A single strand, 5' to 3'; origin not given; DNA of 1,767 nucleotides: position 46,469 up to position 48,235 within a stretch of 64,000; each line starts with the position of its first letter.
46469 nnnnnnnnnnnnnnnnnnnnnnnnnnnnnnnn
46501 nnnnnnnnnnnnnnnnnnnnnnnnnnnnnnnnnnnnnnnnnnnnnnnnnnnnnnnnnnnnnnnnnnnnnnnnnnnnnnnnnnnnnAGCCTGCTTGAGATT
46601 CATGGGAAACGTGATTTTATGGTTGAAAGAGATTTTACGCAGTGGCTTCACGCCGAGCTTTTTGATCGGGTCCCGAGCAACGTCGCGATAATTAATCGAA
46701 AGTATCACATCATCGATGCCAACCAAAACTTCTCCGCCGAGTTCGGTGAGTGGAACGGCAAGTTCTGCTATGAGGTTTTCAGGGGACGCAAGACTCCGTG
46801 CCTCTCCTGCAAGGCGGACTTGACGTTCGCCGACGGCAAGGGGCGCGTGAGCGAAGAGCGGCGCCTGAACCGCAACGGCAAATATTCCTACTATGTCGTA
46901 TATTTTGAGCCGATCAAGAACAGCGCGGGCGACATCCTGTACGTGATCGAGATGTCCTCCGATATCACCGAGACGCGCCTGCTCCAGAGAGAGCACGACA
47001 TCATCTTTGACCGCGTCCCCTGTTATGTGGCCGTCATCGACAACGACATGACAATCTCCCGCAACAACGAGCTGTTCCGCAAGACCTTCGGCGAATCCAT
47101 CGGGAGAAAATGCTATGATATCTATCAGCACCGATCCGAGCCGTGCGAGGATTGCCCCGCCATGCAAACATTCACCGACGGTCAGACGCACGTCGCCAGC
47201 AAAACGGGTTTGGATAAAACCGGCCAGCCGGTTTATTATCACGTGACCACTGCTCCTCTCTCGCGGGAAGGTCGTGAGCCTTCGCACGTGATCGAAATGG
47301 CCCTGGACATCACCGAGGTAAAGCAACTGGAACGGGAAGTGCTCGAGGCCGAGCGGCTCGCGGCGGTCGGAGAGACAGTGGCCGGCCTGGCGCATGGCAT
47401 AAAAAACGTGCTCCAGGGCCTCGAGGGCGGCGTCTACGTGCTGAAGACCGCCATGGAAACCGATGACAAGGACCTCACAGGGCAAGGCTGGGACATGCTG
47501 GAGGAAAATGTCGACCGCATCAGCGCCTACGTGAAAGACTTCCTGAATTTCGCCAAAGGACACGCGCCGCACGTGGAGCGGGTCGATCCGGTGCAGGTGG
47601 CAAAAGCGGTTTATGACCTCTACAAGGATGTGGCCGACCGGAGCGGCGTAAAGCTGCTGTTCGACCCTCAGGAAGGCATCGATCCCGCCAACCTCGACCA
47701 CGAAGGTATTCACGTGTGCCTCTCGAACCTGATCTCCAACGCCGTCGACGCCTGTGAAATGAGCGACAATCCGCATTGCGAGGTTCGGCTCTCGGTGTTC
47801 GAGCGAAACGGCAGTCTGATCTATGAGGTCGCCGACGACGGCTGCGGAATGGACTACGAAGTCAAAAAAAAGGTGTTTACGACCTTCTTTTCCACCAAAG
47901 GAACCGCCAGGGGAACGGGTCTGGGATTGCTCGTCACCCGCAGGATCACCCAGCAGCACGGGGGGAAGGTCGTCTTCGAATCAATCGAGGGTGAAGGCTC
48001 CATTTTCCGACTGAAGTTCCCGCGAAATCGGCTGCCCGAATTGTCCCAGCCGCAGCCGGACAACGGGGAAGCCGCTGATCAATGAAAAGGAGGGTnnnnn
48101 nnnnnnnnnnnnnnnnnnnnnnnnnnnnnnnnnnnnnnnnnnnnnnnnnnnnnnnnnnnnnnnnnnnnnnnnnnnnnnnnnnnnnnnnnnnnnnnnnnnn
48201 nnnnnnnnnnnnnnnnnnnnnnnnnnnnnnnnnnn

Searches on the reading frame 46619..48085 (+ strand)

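Call 8: search_protein_families(library=pfam, proteins=[window:46619-48085:+])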
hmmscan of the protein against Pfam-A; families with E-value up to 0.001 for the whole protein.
window:46619-48085:+ (488 aa): 5 families
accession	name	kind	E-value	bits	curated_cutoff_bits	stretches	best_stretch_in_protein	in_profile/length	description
PF08448.16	PAS_4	-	1.1e-22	80.7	23.1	2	15-120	1-109/110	PAS fold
PF02518.31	HATPase_c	-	4.2e-22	79.1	26.4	1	360-470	2-110/111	Histidine kinase-, DNA gyrase B-, and HSP90-like ATPase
PF13426.13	PAS_9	-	1.6e-14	54.4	27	2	136-233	3-103/103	PAS domain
PF14501.12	HATPase_c_5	-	9.7e-07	29.1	22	1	363-457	5-92/102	GHKL domain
PF00512.31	HisKA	-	0.00096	19.6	26.9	0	251-315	3-64/66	His Kinase A (phospho-acceptor) domain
